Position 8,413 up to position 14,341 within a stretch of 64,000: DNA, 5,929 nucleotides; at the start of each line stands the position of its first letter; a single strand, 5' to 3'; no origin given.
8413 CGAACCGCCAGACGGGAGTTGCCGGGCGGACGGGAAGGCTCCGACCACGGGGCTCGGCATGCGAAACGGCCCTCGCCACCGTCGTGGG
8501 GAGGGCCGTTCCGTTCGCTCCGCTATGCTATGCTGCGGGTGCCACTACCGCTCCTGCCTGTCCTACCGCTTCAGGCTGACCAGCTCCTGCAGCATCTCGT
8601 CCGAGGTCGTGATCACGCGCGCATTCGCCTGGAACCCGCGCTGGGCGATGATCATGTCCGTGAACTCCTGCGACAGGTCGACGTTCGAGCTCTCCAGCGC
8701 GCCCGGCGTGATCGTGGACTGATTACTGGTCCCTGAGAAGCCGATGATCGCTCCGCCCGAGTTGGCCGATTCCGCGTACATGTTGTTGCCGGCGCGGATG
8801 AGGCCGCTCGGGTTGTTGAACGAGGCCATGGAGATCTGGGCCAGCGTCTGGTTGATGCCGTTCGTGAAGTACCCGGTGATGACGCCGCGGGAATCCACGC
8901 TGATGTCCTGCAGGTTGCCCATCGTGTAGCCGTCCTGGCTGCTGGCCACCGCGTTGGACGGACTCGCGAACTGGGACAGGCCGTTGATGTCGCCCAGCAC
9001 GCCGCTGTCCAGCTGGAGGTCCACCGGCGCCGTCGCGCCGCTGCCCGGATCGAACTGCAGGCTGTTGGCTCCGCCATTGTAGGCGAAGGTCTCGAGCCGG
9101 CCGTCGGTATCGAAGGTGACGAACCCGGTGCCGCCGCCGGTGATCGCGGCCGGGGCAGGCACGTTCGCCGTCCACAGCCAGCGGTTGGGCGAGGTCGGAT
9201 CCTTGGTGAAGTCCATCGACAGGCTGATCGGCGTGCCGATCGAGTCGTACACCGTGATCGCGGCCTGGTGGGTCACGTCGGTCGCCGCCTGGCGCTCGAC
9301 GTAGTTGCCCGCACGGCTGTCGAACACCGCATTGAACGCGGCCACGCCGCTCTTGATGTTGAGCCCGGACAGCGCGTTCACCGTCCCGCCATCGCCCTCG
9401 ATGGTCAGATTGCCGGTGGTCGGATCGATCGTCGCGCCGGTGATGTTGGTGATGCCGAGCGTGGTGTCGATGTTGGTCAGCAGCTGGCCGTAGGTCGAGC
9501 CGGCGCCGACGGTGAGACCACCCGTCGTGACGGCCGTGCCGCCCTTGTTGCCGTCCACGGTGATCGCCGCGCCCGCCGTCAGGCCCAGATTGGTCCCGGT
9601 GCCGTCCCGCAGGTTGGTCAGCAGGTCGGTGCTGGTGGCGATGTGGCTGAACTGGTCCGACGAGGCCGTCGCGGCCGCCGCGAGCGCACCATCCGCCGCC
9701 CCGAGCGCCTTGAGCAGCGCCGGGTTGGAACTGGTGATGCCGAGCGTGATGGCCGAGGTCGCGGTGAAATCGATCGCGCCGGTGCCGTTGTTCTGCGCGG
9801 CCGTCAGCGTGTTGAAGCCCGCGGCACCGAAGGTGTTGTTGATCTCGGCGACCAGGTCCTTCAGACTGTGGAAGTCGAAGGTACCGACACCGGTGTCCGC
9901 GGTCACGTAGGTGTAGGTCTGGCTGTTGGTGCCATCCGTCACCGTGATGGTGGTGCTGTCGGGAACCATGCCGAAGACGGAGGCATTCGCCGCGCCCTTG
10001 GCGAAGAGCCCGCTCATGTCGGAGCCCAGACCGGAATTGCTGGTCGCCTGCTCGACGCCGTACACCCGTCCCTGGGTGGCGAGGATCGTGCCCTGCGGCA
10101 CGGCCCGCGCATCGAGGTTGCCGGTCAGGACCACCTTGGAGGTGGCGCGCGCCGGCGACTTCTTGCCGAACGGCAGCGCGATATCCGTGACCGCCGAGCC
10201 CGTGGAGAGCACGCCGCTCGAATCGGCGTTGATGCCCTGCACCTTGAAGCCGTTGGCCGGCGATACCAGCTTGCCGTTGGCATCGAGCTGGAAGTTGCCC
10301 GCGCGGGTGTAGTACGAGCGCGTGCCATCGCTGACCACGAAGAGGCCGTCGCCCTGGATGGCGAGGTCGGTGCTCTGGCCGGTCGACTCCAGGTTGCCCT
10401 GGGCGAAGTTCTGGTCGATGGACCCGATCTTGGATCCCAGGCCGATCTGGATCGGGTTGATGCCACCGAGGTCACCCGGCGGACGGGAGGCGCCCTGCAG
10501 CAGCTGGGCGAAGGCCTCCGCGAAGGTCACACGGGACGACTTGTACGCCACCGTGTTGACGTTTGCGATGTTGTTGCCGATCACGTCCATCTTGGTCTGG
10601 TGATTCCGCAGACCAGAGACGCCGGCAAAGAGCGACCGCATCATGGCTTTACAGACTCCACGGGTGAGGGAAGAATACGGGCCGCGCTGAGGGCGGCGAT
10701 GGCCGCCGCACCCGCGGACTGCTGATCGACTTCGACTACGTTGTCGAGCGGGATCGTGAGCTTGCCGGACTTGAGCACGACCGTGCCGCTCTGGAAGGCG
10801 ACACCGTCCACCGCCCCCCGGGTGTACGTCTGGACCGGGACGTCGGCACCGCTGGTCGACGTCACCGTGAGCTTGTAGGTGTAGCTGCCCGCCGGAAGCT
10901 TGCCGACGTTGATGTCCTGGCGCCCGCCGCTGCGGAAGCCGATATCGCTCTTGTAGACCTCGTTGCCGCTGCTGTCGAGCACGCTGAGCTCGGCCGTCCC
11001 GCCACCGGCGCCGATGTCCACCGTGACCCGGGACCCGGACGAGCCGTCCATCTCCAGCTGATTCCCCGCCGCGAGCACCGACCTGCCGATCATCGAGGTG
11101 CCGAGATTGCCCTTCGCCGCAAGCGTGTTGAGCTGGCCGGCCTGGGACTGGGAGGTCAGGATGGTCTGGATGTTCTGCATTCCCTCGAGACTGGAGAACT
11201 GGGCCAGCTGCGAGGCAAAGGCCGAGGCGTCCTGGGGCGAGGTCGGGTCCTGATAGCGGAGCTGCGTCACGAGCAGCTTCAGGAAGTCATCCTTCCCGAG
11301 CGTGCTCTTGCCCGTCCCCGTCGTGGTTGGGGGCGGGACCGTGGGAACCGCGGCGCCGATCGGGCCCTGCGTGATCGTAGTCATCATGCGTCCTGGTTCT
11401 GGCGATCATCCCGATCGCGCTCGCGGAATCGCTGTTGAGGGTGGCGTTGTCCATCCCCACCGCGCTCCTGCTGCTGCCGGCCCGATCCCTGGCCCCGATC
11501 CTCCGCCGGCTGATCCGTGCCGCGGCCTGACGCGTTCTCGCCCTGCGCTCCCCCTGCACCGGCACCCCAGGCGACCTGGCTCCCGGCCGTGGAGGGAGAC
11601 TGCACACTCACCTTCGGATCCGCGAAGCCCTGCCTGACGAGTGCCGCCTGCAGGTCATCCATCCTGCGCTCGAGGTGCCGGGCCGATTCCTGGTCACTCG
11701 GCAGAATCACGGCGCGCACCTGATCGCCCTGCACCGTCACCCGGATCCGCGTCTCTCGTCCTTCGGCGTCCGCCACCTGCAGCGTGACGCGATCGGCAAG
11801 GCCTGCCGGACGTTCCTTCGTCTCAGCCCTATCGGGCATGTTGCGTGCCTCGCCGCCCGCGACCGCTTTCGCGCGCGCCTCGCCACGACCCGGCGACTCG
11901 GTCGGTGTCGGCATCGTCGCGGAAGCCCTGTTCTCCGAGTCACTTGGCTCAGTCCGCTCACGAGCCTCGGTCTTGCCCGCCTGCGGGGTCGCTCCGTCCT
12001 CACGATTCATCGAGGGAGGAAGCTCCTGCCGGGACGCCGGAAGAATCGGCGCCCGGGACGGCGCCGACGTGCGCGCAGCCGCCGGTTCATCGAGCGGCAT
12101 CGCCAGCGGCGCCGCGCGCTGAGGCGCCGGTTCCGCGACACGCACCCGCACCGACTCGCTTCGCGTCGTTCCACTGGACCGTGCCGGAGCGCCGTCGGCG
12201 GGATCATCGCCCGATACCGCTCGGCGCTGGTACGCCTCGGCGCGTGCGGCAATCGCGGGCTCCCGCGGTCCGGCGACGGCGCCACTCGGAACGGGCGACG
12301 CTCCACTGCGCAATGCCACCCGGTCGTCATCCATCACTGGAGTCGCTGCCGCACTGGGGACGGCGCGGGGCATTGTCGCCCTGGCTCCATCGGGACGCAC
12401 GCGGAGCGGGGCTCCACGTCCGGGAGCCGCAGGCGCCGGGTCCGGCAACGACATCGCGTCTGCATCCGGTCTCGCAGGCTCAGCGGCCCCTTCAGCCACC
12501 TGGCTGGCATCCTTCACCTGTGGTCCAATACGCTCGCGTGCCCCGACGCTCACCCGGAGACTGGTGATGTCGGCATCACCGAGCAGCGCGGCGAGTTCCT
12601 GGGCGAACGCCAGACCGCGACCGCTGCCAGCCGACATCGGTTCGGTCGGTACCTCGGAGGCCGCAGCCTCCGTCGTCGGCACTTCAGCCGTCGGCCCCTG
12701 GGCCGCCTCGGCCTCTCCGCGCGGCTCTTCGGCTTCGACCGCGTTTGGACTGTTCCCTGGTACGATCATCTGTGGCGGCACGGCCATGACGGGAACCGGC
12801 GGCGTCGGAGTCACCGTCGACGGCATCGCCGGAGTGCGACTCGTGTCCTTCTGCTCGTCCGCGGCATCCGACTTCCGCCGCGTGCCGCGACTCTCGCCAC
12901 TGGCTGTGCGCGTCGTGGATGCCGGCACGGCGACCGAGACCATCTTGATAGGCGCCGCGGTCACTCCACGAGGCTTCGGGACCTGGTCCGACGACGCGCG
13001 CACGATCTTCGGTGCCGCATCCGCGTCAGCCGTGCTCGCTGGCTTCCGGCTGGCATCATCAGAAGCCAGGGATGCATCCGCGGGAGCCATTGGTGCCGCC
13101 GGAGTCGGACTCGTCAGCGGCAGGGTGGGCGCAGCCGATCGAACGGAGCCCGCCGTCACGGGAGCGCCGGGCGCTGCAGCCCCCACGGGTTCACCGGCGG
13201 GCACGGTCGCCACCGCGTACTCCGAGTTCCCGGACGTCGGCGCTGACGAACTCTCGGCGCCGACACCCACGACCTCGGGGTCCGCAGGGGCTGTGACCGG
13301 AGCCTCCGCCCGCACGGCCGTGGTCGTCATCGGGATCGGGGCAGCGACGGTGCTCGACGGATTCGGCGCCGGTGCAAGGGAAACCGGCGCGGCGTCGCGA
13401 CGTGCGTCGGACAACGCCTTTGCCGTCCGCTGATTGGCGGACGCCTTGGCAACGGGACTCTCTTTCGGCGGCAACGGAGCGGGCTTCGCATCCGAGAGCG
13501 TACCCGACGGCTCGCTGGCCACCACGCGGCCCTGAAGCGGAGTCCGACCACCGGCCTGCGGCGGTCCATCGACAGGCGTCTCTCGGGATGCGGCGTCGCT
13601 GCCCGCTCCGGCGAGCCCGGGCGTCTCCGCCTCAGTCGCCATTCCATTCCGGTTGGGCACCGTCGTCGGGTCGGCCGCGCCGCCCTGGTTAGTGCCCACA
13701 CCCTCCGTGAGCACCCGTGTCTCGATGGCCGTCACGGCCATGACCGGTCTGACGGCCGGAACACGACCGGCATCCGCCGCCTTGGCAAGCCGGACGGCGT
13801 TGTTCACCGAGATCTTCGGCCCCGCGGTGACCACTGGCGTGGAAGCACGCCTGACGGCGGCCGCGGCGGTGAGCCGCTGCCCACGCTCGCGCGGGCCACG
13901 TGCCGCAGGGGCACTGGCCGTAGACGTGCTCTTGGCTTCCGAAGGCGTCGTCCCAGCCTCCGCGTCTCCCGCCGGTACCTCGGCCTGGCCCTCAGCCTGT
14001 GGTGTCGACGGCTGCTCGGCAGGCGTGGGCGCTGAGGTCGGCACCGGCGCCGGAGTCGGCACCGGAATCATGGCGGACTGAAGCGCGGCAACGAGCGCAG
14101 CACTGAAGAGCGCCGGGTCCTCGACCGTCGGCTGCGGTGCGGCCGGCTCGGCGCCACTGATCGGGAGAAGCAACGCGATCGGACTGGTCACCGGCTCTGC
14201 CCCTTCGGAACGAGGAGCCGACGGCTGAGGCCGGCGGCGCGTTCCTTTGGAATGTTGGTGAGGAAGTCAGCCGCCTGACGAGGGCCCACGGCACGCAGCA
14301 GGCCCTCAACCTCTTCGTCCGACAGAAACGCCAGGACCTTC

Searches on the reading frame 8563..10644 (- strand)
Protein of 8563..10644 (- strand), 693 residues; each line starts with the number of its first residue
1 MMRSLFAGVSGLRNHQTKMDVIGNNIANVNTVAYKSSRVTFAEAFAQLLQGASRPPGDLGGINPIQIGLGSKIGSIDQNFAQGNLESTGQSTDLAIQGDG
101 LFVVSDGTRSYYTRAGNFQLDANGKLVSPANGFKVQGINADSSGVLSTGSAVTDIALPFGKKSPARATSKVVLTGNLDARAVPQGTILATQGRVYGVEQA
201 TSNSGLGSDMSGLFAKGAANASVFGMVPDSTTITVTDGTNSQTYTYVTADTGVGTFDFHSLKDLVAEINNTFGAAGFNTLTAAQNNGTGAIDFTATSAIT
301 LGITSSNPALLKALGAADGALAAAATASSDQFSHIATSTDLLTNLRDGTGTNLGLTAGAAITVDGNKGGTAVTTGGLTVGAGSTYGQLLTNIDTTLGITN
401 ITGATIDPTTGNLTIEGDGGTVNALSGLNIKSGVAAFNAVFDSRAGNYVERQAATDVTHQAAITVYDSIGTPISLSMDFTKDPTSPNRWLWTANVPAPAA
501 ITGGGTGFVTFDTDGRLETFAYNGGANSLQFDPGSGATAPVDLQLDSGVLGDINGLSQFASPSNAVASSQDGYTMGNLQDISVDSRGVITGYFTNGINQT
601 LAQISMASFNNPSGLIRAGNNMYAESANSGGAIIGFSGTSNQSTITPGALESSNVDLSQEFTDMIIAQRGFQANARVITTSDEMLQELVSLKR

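Call 11: find_encoding_contigs(protein=window:8563-10644:-, flank=10000, max_places=1)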
Protein window:8563-10644:- (693 aa): no gene with exactly this product is on record in the collection.

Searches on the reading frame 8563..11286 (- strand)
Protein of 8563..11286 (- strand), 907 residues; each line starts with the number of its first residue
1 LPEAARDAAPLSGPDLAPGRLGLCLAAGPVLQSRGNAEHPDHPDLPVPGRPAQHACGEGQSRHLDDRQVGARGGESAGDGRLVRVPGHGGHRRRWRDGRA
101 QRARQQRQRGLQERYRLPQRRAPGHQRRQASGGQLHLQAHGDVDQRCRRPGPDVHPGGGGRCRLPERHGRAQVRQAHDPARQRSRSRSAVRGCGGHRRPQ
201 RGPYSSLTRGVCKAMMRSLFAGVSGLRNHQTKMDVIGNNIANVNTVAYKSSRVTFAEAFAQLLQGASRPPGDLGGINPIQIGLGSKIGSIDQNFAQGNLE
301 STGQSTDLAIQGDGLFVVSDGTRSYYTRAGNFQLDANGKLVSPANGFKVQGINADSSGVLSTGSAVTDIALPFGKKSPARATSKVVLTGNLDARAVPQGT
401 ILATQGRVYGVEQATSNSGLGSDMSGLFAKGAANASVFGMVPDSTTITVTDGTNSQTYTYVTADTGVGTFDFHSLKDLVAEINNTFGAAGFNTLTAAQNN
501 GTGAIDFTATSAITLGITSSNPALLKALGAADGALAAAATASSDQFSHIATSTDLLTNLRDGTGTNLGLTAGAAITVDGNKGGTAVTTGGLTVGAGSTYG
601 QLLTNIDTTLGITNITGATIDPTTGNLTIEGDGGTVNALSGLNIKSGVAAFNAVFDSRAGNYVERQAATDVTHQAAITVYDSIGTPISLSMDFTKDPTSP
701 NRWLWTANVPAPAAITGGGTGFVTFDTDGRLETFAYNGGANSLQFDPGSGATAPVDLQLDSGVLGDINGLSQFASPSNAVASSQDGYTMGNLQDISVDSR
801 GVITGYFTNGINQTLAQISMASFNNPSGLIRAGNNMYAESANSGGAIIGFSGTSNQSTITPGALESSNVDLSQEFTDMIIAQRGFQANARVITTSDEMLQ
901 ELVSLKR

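Call 14: search_protein_families(library=pfam, proteins=[window:8563-11286:-], max_evalue=0.00001)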
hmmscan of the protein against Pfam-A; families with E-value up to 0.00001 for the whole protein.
window:8563-11286:- (907 aa): 4 families
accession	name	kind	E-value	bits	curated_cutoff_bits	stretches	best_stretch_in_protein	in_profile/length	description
PF06429.18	Flg_bbr_C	-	1.7e-18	66.3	23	1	861-905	2-46/46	Flagellar basal body rod FlgEFG protein C-terminal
PF07559.19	FlgE_D2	-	7.4e-15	56.1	22.7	1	665-787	14-142/142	Flagellar basal body protein FlaE D2 domain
PF22692.1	LlgE_F_G_D1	-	4.9e-11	43.1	27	1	309-370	1-46/64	Flagellar hook protein FlgE/F/G D1 domain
PF00460.25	Flg_bb_rod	-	5.2e-09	36.3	20.7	1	222-249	4-31/31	Flagella basal body rod protein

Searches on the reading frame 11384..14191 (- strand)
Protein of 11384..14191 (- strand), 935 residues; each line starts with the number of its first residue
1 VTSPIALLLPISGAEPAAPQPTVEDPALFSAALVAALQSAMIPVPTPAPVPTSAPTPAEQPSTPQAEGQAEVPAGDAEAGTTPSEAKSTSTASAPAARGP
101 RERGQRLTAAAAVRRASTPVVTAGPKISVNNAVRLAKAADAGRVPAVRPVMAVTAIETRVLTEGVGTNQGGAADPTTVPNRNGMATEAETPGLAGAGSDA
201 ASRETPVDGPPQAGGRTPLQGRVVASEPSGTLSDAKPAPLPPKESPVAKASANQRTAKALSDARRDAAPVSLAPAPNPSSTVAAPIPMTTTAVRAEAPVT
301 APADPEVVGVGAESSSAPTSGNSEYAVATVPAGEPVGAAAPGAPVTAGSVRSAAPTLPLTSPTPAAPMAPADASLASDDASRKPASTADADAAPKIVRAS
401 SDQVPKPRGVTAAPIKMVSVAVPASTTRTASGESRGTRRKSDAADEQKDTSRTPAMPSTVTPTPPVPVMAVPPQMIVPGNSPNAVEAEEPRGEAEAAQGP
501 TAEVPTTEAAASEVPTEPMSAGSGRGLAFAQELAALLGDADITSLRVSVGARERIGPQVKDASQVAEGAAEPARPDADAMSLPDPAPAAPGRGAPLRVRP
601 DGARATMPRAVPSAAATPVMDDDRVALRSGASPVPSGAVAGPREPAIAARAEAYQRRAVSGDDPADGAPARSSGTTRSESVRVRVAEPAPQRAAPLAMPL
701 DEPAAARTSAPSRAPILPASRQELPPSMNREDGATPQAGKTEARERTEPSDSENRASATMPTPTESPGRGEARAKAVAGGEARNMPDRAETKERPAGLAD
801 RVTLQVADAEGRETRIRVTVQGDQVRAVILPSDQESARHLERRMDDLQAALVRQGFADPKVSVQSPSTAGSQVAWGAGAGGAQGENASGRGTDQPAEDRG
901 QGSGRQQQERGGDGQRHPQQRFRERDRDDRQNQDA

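Call 14: search_protein_families(library=pfam, proteins=[window:11384-14191:-], max_evalue=0.00001)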
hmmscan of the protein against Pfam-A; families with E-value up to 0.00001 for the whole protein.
window:11384-14191:- (935 aa): 1 family
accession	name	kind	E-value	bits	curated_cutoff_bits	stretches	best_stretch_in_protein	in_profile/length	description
PF02120.21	Flg_hook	-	2.6e-06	27.6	29.8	1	813-867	26-80/85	Flagellar hook-length control protein FliK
